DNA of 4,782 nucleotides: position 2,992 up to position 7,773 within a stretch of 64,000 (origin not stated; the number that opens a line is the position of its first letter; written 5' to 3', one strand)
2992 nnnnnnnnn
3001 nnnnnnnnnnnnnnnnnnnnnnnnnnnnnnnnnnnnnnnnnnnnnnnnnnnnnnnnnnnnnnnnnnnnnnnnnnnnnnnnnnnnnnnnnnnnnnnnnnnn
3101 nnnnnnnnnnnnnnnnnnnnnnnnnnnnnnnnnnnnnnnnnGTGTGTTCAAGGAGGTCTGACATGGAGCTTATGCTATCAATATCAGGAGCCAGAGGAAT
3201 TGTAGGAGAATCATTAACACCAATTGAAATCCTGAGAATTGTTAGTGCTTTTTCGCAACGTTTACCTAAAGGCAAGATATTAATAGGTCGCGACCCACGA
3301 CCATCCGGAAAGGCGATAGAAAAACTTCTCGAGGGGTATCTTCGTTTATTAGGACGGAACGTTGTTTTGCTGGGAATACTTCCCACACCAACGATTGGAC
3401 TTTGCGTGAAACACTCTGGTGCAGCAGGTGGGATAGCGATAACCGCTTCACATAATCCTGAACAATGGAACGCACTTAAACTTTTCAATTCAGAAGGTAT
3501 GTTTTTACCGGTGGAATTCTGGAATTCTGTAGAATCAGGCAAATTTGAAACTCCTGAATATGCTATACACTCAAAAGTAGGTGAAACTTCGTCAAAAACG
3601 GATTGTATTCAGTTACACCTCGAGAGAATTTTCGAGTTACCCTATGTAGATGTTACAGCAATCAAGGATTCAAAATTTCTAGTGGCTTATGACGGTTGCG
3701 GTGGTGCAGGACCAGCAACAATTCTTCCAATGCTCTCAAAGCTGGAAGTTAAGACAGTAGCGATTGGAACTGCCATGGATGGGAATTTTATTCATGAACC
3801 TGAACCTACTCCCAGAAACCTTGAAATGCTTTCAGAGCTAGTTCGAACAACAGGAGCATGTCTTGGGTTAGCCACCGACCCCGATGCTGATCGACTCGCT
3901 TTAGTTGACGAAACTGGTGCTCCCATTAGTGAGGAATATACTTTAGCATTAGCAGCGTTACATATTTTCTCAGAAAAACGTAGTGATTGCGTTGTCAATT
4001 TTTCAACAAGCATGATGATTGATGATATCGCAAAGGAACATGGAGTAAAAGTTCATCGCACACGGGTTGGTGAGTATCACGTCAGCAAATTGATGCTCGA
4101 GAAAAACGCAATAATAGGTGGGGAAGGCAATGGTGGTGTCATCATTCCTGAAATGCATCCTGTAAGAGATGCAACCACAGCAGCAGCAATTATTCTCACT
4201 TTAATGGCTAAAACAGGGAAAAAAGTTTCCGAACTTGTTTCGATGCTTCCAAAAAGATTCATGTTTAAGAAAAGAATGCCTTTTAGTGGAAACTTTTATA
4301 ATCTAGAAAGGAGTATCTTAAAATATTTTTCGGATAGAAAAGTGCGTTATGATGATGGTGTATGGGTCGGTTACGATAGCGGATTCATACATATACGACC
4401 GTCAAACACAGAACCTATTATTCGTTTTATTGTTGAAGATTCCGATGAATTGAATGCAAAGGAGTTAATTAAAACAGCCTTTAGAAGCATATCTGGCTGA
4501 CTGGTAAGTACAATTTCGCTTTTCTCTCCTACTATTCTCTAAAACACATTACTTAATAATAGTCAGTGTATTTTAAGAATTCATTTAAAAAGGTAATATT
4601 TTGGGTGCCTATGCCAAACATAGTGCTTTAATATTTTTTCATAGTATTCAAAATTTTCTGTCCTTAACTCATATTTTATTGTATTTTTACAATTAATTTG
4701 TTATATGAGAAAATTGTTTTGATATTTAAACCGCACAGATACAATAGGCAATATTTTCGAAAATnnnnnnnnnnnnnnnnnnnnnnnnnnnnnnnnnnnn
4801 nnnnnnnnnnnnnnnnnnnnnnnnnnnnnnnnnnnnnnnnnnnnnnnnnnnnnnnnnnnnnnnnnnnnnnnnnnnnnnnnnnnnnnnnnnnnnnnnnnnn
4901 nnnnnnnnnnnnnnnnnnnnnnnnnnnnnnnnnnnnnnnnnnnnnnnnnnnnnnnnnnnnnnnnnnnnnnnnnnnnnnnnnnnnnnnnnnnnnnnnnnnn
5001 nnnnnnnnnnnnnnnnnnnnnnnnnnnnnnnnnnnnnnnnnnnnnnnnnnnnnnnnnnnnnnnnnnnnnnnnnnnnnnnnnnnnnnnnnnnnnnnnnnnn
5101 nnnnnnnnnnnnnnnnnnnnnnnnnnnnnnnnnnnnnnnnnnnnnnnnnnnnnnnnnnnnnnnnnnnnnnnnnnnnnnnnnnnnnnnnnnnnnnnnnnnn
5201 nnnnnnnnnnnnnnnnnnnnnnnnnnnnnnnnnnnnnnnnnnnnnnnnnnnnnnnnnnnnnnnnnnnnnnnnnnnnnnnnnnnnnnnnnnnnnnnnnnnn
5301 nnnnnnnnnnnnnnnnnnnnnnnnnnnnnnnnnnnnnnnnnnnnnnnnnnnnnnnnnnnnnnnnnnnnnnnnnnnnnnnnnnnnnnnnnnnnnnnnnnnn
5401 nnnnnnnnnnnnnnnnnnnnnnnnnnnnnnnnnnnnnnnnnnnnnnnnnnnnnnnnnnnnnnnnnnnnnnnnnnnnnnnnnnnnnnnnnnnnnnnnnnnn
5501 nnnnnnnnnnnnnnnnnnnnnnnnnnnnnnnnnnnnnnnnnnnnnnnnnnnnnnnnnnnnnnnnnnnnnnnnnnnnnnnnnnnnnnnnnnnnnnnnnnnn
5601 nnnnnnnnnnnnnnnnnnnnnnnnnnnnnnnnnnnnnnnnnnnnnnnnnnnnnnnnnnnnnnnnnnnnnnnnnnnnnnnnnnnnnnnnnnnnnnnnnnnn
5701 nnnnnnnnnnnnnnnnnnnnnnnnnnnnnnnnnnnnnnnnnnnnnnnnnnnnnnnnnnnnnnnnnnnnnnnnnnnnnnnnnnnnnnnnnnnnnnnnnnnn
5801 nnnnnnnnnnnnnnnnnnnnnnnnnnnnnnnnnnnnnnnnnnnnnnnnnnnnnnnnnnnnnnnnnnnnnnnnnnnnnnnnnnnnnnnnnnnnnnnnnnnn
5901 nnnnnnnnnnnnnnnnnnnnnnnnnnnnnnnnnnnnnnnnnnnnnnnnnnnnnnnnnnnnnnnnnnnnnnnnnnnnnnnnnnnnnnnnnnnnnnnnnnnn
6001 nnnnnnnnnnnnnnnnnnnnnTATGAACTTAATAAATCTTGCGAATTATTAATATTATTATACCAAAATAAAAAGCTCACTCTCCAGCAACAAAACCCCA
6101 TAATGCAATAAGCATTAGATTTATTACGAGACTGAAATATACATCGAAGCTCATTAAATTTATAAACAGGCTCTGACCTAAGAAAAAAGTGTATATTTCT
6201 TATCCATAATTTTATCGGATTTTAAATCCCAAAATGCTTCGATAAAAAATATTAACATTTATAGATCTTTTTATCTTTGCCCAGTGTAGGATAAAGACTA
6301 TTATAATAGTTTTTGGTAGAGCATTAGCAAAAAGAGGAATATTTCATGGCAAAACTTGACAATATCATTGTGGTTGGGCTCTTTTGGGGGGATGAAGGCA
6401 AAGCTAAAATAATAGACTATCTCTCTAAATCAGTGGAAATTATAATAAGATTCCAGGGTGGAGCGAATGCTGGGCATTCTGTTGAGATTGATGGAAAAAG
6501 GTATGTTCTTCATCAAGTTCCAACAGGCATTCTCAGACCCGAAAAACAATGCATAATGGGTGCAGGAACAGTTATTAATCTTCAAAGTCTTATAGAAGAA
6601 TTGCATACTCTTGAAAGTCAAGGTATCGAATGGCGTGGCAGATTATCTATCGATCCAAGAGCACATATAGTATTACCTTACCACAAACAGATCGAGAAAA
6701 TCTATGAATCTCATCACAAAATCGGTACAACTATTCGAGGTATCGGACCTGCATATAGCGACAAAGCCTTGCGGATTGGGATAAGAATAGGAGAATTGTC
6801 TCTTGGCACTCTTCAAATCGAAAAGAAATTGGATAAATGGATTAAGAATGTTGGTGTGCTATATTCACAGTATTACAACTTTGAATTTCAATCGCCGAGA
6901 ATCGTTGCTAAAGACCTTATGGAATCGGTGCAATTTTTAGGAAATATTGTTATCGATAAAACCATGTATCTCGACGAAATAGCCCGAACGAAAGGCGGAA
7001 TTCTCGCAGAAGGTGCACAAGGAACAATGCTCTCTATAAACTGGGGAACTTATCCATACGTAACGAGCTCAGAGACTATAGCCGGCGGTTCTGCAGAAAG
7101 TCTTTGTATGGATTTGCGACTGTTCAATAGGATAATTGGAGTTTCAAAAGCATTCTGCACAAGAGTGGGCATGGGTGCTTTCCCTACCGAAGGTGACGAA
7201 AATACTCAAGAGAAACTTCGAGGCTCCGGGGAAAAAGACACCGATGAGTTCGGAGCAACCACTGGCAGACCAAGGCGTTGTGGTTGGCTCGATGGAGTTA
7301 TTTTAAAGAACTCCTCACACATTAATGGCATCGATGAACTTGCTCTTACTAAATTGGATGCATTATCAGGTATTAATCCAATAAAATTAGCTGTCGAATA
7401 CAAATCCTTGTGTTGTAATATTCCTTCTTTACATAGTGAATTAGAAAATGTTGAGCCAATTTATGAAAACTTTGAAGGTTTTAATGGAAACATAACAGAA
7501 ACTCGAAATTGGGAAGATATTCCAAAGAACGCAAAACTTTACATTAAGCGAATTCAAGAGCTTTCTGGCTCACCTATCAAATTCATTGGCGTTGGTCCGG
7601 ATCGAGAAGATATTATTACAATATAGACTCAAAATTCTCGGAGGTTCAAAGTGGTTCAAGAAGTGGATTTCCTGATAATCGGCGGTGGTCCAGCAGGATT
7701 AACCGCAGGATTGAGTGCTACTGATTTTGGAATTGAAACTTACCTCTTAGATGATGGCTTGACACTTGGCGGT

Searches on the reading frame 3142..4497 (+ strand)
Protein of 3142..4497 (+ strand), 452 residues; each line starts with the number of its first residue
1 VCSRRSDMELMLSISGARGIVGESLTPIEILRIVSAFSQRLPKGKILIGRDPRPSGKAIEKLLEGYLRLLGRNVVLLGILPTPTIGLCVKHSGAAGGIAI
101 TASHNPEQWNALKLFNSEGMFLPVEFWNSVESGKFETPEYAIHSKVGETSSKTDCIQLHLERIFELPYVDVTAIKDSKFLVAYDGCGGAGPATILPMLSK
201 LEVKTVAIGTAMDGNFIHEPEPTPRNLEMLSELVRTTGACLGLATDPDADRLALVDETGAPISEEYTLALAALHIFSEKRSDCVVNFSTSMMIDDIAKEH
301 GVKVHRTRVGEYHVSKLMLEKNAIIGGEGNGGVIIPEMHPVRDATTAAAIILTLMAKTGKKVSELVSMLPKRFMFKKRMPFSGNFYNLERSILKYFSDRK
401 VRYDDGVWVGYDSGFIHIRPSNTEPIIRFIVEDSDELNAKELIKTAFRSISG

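Call 35: search_protein_families(library=pfam, proteins=[window:3142-4497:+], max_evalue=0.00001)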
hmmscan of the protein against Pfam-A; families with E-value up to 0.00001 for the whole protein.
window:3142-4497:+ (452 aa): 4 families
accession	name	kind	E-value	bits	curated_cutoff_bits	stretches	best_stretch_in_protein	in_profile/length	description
PF02878.22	PGM_PMM_I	-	1.3e-26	93.3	22.5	1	15-133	7-130/138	Phosphoglucomutase/phosphomannomutase, alpha/beta/alpha domain I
PF02880.22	PGM_PMM_III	-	4e-25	88.6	20.7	1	265-372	3-114/115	Phosphoglucomutase/phosphomannomutase, alpha/beta/alpha domain III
PF02879.22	PGM_PMM_II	-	2.1e-20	73.6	29.3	1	169-259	11-103/103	Phosphoglucomutase/phosphomannomutase, alpha/beta/alpha domain II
PF00408.26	PGM_PMM_IV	-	2.1e-06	28.1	23.1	1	400-442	27-61/68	Phosphoglucomutase/phosphomannomutase, C-terminal domain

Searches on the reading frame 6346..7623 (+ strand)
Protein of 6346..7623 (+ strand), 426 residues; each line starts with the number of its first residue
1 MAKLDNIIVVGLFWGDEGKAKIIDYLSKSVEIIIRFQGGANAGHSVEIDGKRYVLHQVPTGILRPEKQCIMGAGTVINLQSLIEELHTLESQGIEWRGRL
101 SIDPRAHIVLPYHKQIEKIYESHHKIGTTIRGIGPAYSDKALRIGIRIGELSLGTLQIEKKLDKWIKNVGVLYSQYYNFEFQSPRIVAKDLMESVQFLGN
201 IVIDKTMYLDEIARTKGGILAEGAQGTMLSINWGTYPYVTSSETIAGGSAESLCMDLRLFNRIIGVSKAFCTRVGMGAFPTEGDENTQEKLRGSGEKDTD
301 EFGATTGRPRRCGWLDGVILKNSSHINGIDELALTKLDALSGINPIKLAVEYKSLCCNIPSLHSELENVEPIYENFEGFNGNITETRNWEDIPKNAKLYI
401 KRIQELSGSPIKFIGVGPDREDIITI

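Call 35: search_protein_families(library=pfam, proteins=[window:6346-7623:+], max_evalue=0.00001)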
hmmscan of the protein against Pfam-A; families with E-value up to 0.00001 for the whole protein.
window:6346-7623:+ (426 aa): 1 family
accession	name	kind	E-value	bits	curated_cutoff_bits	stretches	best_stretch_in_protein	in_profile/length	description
PF00709.27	Adenylsucc_synt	-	4.9e-143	477.3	27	1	8-424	1-416/416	Adenylosuccinate synthetase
